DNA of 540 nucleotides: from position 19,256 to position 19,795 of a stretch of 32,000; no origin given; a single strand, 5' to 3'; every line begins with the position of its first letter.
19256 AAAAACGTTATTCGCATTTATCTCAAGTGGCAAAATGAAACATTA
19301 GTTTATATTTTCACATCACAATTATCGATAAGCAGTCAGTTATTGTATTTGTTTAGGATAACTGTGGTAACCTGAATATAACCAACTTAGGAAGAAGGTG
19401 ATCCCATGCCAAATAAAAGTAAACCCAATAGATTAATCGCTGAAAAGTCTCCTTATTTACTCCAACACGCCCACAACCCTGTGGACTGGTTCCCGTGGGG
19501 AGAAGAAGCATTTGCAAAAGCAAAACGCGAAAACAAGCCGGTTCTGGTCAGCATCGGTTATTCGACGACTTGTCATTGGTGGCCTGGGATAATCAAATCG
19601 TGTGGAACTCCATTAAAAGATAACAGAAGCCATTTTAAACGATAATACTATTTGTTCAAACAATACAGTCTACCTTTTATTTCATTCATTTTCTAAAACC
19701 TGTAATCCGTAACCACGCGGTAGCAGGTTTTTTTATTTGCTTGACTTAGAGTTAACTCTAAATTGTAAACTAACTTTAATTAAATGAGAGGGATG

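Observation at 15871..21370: Four copies of the yyaL RBS plus 5' end delimit three cassettes: an integron-like serial-insertion array with no visible recombinase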

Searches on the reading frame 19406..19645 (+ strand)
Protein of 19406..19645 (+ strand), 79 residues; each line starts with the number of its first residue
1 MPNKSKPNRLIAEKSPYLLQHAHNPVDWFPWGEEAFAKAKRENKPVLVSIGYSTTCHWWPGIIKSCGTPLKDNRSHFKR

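Call 23: find_encoding_contigs(protein=window:19406-19645:+, flank=10000, max_places=10)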
Protein window:19406-19645:+ (79 aa): 25 contigs read that carry it; 4 places shown.
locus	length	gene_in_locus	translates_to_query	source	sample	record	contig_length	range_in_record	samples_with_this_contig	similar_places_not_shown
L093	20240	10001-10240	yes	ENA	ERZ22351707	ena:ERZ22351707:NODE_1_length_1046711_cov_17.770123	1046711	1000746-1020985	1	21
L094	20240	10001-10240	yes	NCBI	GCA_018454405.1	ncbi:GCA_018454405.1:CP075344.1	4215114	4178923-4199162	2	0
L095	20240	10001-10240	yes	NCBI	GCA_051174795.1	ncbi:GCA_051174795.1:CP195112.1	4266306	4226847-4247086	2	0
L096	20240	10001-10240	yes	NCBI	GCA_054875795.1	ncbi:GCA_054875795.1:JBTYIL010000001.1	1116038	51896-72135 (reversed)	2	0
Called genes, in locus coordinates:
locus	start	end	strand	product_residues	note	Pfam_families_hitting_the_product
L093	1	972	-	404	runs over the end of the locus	PF00083:Sugar_tr, PF07690:MFS_1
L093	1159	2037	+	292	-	PF00126:HTH_1, PF03466:LysR_substrate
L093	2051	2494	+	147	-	PF13673:Acetyltransf_10, PF00583:Acetyltransf_1, PF13508:Acetyltransf_7, PF08445:FR47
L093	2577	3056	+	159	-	PF11391:DUF2798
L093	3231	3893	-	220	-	PF00753:Lactamase_B, PF19583:ODP (weak), PF12706:Lactamase_B_2 (weak)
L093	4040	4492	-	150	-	PF01047:MarR, PF12802:MarR_2, PF13412:HTH_24 (weak)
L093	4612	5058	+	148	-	PF00583:Acetyltransf_1, PF13673:Acetyltransf_10, PF13508:Acetyltransf_7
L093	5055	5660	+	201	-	PF19700:DUF6198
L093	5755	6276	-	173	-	PF00583:Acetyltransf_1, PF13673:Acetyltransf_10, PF13508:Acetyltransf_7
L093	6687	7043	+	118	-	PF04237:YjbR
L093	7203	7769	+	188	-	PF01872:RibD_C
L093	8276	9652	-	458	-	PF00083:Sugar_tr (weak), PF07690:MFS_1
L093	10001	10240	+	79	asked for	PF03190:Thioredox_DsbH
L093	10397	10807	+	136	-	PF00376:MerR, PF13411:MerR_1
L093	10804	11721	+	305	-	PF00892:EamA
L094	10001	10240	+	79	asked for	PF03190:Thioredox_DsbH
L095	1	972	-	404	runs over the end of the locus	PF00083:Sugar_tr, PF07690:MFS_1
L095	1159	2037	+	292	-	PF00126:HTH_1, PF03466:LysR_substrate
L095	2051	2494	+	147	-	PF13673:Acetyltransf_10, PF00583:Acetyltransf_1, PF13508:Acetyltransf_7, PF08445:FR47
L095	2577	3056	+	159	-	PF11391:DUF2798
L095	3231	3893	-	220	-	PF00753:Lactamase_B, PF19583:ODP (weak), PF12706:Lactamase_B_2 (weak)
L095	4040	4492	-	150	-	PF01047:MarR, PF12802:MarR_2, PF13412:HTH_24 (weak)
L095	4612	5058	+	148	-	PF00583:Acetyltransf_1, PF13673:Acetyltransf_10, PF13508:Acetyltransf_7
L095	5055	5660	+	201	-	PF19700:DUF6198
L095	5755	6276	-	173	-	PF00583:Acetyltransf_1, PF13673:Acetyltransf_10, PF13508:Acetyltransf_7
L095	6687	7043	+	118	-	PF04237:YjbR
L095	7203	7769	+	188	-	PF01872:RibD_C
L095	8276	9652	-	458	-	PF00083:Sugar_tr (weak), PF07690:MFS_1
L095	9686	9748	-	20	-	PF08050:Tet_res_leader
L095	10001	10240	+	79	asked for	PF03190:Thioredox_DsbH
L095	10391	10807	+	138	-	PF00376:MerR, PF13411:MerR_1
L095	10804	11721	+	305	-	PF00892:EamA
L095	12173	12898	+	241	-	PF14511:RE_EcoO109I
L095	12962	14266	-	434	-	PF01381:HTH_3 (faint), PF12844:HTH_19, PF13443:HTH_26 (weak), PF00145:DNA_methylase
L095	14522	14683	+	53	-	PF03190:Thioredox_DsbH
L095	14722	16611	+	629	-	PF03190:Thioredox_DsbH, PF07221:GlcNAc_2-epim (faint), PF03663:Glyco_hydro_76 (faint), PF07470:Glyco_hydro_88 (faint)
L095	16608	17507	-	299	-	PF02517:Rce1-like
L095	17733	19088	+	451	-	PF00083:Sugar_tr, PF07690:MFS_1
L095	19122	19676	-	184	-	PF12464:Mac, PF00132:Hexapep, PF14602:Hexapep_2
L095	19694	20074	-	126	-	PF00903:Glyoxalase, PF13669:Glyoxalase_4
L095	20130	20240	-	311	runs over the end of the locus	PF00356:LacI, PF00532:Peripla_BP_1, PF13377:Peripla_BP_3 (faint)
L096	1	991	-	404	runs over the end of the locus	PF00083:Sugar_tr, PF07690:MFS_1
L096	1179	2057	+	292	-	PF00126:HTH_1, PF03466:LysR_substrate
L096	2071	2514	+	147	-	PF13673:Acetyltransf_10, PF00583:Acetyltransf_1, PF13508:Acetyltransf_7, PF08445:FR47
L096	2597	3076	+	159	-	PF11391:DUF2798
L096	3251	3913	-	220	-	PF00753:Lactamase_B, PF12706:Lactamase_B_2 (weak)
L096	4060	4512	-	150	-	PF01047:MarR, PF12802:MarR_2, PF13412:HTH_24 (weak)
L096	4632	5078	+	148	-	PF13673:Acetyltransf_10, PF00583:Acetyltransf_1, PF13508:Acetyltransf_7, PF08445:FR47 (weak)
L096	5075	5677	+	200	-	PF19700:DUF6198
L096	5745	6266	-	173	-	PF00583:Acetyltransf_1, PF13673:Acetyltransf_10, PF13508:Acetyltransf_7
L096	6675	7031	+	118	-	PF04237:YjbR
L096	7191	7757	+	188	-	PF01872:RibD_C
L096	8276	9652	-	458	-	PF00083:Sugar_tr (weak), PF07690:MFS_1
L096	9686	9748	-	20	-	PF08050:Tet_res_leader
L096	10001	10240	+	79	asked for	PF03190:Thioredox_DsbH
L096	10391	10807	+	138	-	PF00376:MerR, PF13411:MerR_1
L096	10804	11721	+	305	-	PF00892:EamA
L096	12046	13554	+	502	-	PF00239:Resolvase, PF07508:Recombinase, PF13408:Zn_ribbon_recom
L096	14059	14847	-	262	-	PF23023:Anti-Pycsar_Apyc1 (weak), PF00753:Lactamase_B, PF12706:Lactamase_B_2 (weak)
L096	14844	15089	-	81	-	PF01809:YidD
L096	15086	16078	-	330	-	PF00490:ALAD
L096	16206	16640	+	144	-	PF01592:NifU_N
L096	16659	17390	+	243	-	PF00925:GTP_cyclohydro2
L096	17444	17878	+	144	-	PF01475:FUR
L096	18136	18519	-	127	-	PF14729:DUF4467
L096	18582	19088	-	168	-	-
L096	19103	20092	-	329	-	PF13702:Lysozyme_like, PF01464:SLT, PF00877:NLPC_P60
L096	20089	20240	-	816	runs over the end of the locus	-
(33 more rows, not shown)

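Call 30: find_homologous_proteins(query=L096:12046-13551:+, max_evalue=1e-20)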
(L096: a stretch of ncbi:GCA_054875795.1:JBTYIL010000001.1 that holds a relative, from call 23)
Query L096:12046-13551:+ (502 aa): 61 proteins with E <= 1e-20 among 8000 candidates.
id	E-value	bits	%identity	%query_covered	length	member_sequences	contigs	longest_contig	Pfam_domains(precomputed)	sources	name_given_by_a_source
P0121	0.0e+0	1086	97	100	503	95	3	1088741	PF07508.20,PF00239.27,PF13408.13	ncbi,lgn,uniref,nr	ncbi:recombinase family protein [Bacillus sp. ChL18]|uniref:recombinase family protein n=1 Tax=Bacil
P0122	8.8e-238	808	72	99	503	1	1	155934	PF07508.20,PF00239.27,PF13408.13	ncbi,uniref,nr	ncbi:recombinase family protein [Bacillus changyiensis]|uniref:recombinase family protein n=1 Tax=Ba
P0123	5.1e-233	792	71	100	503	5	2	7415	PF07508.20,PF00239.27,PF13408.13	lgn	-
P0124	1.1e-229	781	71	100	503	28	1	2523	PF07508.20,PF00239.27,PF13408.13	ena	-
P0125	2.3e-228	777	70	100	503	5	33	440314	PF07508.20,PF00239.27,PF13408.13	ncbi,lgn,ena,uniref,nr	ncbi:recombinase family protein [Bacillus licheniformis]|uniref:recombinase family protein n=2 Tax=B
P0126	3.3e-227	773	69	100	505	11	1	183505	PF07508.20,PF00239.27,PF13408.13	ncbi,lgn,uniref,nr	ncbi:recombinase family protein [Bacillus haynesii]|uniref:recombinase family protein n=1 Tax=Bacill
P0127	8.4e-227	772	70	100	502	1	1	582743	PF07508.20,PF00239.27,PF13408.13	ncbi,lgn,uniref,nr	ncbi:recombinase family protein [Bacillus swezeyi]|uniref:recombinase family protein n=1 Tax=Bacillu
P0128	2.6e-224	763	66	100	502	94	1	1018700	PF07508.20,PF00239.27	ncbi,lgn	ncbi:recombinase family protein [Bacillus subtilis]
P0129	3.4e-215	733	68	95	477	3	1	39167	PF07508.20,PF00239.27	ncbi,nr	ncbi:recombinase family protein [Bacillus sp. SN32]|nr:recombinase family protein [Bacillus sp. SN32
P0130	1.2e-211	722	65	100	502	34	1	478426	PF07508.20,PF00239.27,PF13408.13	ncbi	ncbi:recombinase family protein [Bacillus velezensis]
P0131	3.2e-211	720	64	100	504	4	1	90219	PF07508.20,PF00239.27,PF13408.13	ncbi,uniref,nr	ncbi:recombinase family protein [Bacillus amyloliquefaciens]|uniref:recombinase family protein n=1 T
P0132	5.4e-202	690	63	100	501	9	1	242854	PF07508.20,PF00239.27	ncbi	ncbi:recombinase family protein [Bacillus velezensis]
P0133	1.0e-200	686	63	97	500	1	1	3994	PF07508.20,PF00239.27,PF13408.13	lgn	-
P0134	1.3e-199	682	61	100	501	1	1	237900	PF07508.20,PF00239.27,PF13408.13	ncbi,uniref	ncbi:recombinase family protein [Piscibacillus sp. B03]|uniref:recombinase family protein n=1 Tax=Pi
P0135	3.6e-199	681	60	100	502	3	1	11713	PF07508.20,PF00239.27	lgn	-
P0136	4.9e-196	670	59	100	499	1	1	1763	PF07508.20,PF00239.27,PF13408.13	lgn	-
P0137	5.2e-192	657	60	99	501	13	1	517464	PF07508.20,PF00239.27,PF13408.13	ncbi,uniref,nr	ncbi:recombinase family protein [Bacillus pumilus]|uniref:recombinase family protein n=1 Tax=Bacillu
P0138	6.3e-191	653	60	97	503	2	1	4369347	PF07508.20,PF00239.27,PF13408.13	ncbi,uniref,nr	ncbi:recombinase family protein [Guptibacillus hwajinpoensis]|uniref:recombinase family protein n=1 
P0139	2.0e-187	642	67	85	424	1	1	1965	PF07508.20,PF00239.27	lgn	-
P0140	5.4e-185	634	58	100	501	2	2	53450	PF07508.20,PF00239.27,PF13408.13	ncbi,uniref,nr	ncbi:hypothetical protein A2U94_19665 [Bacillus sp. VT 712]|uniref:recombinase family protein n=1 Ta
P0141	6.5e-123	429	58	65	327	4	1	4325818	PF07508.20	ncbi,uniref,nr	ncbi:recombinase family protein [Bacillus atrophaeus]|uniref:recombinase family protein n=1 Tax=Baci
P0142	2.0e-83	299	34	96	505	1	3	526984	PF07508.20,PF00239.27,PF13408.13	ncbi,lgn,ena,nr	ncbi:MAG TPA: recombinase family protein [Bacillus bacterium]|nr:recombinase family protein [Bacillu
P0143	3.3e-81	292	35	99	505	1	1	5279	PF07508.20,PF00239.27,PF13408.13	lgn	-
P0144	6.1e-70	254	32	97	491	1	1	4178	PF07508.20,PF00239.27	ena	-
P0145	1.5e-67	247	35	98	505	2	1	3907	PF07508.20,PF00239.27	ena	-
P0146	2.6e-64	236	34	97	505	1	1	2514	PF07508.20,PF00239.27,PF13408.13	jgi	-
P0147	3.4e-62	229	34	98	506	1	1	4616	PF07508.20,PF00239.27,PF13408.13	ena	-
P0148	2.4e-57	213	33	98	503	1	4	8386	PF07508.20,PF00239.27,PF13408.13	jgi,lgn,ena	jgi:DNA invertase Pin-like site-specific DNA recombinase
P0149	4.6e-56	209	32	98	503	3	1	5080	PF07508.20,PF00239.27,PF13408.13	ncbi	-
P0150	1.4e-55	207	30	95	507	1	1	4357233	PF07508.20,PF00239.27,PF13408.13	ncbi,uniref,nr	ncbi:recombinase family protein [Guptibacillus hwajinpoensis]|uniref:recombinase family protein n=1 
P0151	8.8e-54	201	31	82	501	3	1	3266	PF07508.20,PF00239.27,PF13408.13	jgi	jgi:site-specific DNA recombinase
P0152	1.8e-52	197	32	95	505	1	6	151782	PF07508.20,PF00239.27,PF13408.13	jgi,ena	-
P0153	2.0e-50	190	31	96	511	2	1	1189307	PF07508.20,PF00239.27,PF13408.13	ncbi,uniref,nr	ncbi:recombinase family protein [Halobacillus kuroshimensis]|uniref:Recombinase family protein n=1 T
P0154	1.3e-49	187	30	87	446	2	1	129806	PF07508.20,PF00239.27,PF13408.13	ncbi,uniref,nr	ncbi:recombinase family protein [Clostridium estertheticum]|uniref:recombinase family protein n=1 Ta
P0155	4.2e-46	176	26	98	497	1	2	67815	PF07508.20,PF00239.27,PF13408.13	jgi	jgi:DNA invertase Pin-like site-specific DNA recombinase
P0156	5.2e-46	175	31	97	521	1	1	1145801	PF07508.20,PF00239.27,PF13408.13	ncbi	ncbi:recombinase family protein [Priestia megaterium]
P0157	1.8e-44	170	33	87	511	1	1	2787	PF07508.20,PF00239.27,PF13408.13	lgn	-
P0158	7.9e-44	168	38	52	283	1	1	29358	PF07508.20,PF00239.27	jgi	-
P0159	4.2e-43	166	32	95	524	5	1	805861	PF07508.20,PF00239.27,PF13408.13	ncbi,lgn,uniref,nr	ncbi:recombinase family protein [Bacillus atrophaeus]|uniref:recombinase family protein n=1 Tax=Baci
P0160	1.4e-42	164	30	95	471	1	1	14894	PF07508.20,PF00239.27,PF13408.13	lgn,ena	-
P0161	1.9e-41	160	28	83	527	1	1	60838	PF07508.20,PF00239.27,PF13408.13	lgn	-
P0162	9.0e-40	155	30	96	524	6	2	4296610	PF07508.20,PF00239.27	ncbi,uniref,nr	ncbi:hypothetical protein DXY21_02800 [Bacillus velezensis]|uniref:recombinase family protein n=1 Ta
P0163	1.5e-33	134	27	95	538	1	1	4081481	PF07508.20,PF00239.27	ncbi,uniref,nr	ncbi:recombinase family protein [Alkalihalophilus pseudofirmus]|uniref:recombinase family protein n=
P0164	7.7e-33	132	27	94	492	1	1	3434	PF07508.20,PF00239.27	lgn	-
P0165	8.3e-33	132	27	95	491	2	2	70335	PF07508.20,PF00239.27,PF13408.13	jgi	-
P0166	1.3e-32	131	30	85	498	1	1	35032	PF07508.20,PF00239.27,PF13408.13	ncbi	-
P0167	5.8e-32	129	29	98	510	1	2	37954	PF07508.20,PF00239.27,PF13408.13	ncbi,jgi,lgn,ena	-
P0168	1.7e-28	118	28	83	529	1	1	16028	PF07508.20,PF00239.27,PF13408.13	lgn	-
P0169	5.3e-28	116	26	95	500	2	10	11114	PF07508.20,PF00239.27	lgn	-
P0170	1.9e-27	114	28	85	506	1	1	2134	PF07508.20,PF00239.27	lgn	-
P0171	2.1e-27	114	27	85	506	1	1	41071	PF07508.20,PF00239.27,PF13408.13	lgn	-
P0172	2.3e-27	114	27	94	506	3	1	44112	PF07508.20,PF00239.27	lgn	-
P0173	3.0e-27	114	25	98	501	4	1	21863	PF07508.20,PF00239.27,PF13408.13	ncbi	-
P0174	3.3e-27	113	27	94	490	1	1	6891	PF07508.20,PF00239.27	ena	-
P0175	1.2e-26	112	26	94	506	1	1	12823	PF07508.20,PF00239.27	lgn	-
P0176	3.8e-26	110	24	94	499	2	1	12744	PF07508.20,PF00239.27,PF13408.13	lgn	-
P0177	4.4e-26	110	31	60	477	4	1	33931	PF07508.20,PF00239.27,PF13408.13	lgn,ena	-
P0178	8.7e-26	109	32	71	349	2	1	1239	PF07508.20,PF00239.27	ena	-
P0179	1.8e-25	108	27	94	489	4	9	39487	PF07508.20,PF00239.27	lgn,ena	-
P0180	2.2e-25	107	28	96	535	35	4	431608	PF07508.20,PF00239.27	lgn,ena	-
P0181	1.1e-23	102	26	95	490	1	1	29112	PF07508.20,PF00239.27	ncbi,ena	-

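Call 31: find_encoding_contigs(protein=P0128, flank=10000, max_places=6)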
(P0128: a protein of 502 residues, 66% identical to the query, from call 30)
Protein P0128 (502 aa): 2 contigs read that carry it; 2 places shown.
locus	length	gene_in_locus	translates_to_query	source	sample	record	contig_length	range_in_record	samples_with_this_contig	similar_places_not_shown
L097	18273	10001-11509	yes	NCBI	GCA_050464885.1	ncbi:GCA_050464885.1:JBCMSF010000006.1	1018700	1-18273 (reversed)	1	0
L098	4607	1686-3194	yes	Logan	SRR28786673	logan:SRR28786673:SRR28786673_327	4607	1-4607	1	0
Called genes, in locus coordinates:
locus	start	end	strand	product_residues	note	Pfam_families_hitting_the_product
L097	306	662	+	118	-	PF04237:YjbR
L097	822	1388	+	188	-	PF01872:RibD_C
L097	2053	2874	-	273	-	PF13411:MerR_1, PF00376:MerR, PF09278:MerR-DNA-bind (weak)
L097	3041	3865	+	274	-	PF01370:Epimerase, PF05368:NmrA, PF13460:NAD_binding_10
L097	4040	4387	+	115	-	PF00892:EamA (weak), PF00893:Multi_Drug_Res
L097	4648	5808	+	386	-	PF01266:DAO (faint), PF01494:FAD_binding_3, PF07992:Pyr_redox_2 (faint)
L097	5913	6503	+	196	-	PF00440:TetR_N, PF08360:TetR_C_5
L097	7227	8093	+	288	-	PF07485:DUF1529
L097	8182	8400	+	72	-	PF03190:Thioredox_DsbH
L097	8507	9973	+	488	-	PF02457:DAC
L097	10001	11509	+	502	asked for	PF00239:Resolvase, PF07508:Recombinase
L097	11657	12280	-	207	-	-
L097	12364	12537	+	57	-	-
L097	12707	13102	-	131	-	PF14729:DUF4467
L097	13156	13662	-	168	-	-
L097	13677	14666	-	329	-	PF13702:Lysozyme_like, PF01464:SLT, PF00877:NLPC_P60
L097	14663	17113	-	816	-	-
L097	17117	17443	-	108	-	PF08960:STIV_B116-like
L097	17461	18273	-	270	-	PF12846:AAA_10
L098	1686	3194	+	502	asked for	PF00239:Resolvase, PF07508:Recombinase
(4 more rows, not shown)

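Call 32: find_encoding_contigs(protein=P0125, flank=10000, max_places=8)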
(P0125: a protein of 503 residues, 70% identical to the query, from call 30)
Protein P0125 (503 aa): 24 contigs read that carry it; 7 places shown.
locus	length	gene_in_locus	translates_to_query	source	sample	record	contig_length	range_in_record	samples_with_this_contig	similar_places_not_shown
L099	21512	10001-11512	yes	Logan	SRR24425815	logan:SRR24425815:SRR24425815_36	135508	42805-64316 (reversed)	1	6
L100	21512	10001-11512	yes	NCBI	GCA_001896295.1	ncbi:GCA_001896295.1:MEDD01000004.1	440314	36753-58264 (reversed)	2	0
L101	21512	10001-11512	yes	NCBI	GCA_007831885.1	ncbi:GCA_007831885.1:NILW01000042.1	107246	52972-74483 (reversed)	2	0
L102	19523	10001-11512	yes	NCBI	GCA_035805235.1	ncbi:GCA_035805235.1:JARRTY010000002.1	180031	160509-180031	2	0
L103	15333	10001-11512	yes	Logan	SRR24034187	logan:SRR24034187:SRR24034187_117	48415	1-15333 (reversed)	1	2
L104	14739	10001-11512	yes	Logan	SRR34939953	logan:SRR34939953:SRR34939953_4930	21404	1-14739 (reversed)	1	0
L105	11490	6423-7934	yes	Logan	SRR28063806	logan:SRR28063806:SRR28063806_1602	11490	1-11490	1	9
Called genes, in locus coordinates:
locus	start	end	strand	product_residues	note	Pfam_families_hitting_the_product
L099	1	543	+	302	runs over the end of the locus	PF00892:EamA, PF03151:TPT (weak), PF00892:EamA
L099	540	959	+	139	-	PF09391:DUF2000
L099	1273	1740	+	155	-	-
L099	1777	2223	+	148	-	-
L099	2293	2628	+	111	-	-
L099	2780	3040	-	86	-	PF05360:YiaAB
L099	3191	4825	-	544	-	PF02690:Na_Pi_cotrans, PF01895:PhoU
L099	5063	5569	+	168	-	PF07853:DUF1648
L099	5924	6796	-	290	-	PF01073:3Beta_HSD (weak), PF02254:TrkA_N (weak), PF05368:NmrA, PF07993:NAD_binding_4 (weak), PF13460:NAD_binding_10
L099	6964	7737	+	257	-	PF03848:TehB (weak), PF13489:Methyltransf_23, PF01209:Ubie_methyltran, PF05175:MTS, PF13847:Methyltransf_31, PF08241:Methyltransf_11, PF08242:Methyltransf_12, PF13649:Methyltransf_25, +3 more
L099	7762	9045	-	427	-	PF07690:MFS_1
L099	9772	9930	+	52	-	PF03190:Thioredox_DsbH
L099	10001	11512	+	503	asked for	PF00239:Resolvase, PF07508:Recombinase, PF13408:Zn_ribbon_recom (weak)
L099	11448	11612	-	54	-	-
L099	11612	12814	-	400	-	PF18801:RapH_N, PF00515:TPR_1 (faint), PF07719:TPR_2 (faint), PF13424:TPR_12 (weak)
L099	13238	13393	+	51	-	-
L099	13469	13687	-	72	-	-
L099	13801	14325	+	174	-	-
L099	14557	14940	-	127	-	PF14729:DUF4467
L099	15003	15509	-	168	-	-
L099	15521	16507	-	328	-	PF13702:Lysozyme_like, PF01464:SLT (weak), PF00877:NLPC_P60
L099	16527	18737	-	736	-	-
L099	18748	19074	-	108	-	PF08960:STIV_B116-like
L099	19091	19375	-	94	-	-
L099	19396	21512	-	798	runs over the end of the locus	PF12846:AAA_10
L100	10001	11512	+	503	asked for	PF00239:Resolvase, PF07508:Recombinase, PF13408:Zn_ribbon_recom (weak)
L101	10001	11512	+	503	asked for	PF00239:Resolvase, PF07508:Recombinase, PF13408:Zn_ribbon_recom (weak)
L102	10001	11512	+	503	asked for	PF00239:Resolvase, PF07508:Recombinase, PF13408:Zn_ribbon_recom (weak)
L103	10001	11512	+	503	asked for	PF00239:Resolvase, PF07508:Recombinase, PF13408:Zn_ribbon_recom (weak)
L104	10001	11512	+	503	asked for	PF00239:Resolvase, PF07508:Recombinase, PF13408:Zn_ribbon_recom (weak)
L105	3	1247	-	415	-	?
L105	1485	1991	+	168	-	PF07853:DUF1648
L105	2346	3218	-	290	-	PF01073:3Beta_HSD (weak), PF02254:TrkA_N (weak), PF05368:NmrA, PF07993:NAD_binding_4 (weak), PF13460:NAD_binding_10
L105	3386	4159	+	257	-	PF03848:TehB (weak), PF13489:Methyltransf_23, PF01209:Ubie_methyltran, PF05175:MTS, PF13847:Methyltransf_31, PF08241:Methyltransf_11, PF08242:Methyltransf_12, PF13649:Methyltransf_25, +3 more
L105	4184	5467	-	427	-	PF07690:MFS_1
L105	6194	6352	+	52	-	PF03190:Thioredox_DsbH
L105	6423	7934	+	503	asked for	PF00239:Resolvase, PF07508:Recombinase, PF13408:Zn_ribbon_recom (weak)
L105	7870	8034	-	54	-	-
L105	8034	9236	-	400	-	PF18801:RapH_N, PF00515:TPR_1 (faint), PF07719:TPR_2 (faint), PF13424:TPR_12 (weak)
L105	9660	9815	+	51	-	-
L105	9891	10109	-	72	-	-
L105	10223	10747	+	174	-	-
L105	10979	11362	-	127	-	PF14729:DUF4467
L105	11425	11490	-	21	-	?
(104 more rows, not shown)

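Call 48: search_protein_families(library=pfam, proteins=[L096:12046-13551:+, L097:8507-9970:+, L095:12173-12895:+, L095:12962-14263:-])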
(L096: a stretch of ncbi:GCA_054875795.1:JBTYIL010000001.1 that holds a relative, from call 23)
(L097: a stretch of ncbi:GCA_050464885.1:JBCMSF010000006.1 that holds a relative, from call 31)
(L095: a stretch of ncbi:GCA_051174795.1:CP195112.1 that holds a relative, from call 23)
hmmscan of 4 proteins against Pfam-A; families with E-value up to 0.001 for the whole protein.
L096:12046-13551:+ (502 aa): 3 families
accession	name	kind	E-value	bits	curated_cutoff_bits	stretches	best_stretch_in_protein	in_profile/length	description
PF07508.19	Recombinase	-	3.2e-20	72.7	21.1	1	180-285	1-102/102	Recombinase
PF00239.26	Resolvase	-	3.6e-17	63.2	23.3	1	10-158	1-145/145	Resolvase, N terminal domain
PF13408.12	Zn_ribbon_recom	-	2.9e-08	34.4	25.3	1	299-358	2-58/58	Recombinase zinc beta ribbon domain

L097:8507-9970:+ (488 aa): 1 family
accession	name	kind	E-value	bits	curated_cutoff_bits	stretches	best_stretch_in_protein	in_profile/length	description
PF02457.21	DAC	-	7.2e-08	32.5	27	1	389-482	27-117/119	DisA bacterial checkpoint controller nucleotide-binding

L095:12173-12895:+ (241 aa): 1 family
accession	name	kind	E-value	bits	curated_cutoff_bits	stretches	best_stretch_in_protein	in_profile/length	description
PF14511.12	RE_EcoO109I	-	2.3e-34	119.3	22.5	1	13-212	3-197/198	Type II restriction endonuclease EcoO109I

L095:12962-14263:- (433 aa): 5 families
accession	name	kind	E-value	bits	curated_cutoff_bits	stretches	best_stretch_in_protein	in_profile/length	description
PF00145.23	DNA_methylase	-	1.7e-85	287.8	22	1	99-426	2-323/324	C-5 cytosine-specific DNA methylase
PF12844.13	HTH_19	-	3.3e-08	33.7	30.2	1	4-53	12-60/64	Helix-turn-helix domain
PF13443.12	HTH_26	-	1.2e-06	29.1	22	1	1-53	7-59/63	Cro/C1-type HTH DNA-binding domain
PF01381.28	HTH_3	-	1.7e-05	25.2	23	1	7-51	11-55/55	Helix-turn-helix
PF07022.19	Phage_CI_repr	-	0.00047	20.9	22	1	3-51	10-57/65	Bacteriophage CI repressor helix-turn-helix domain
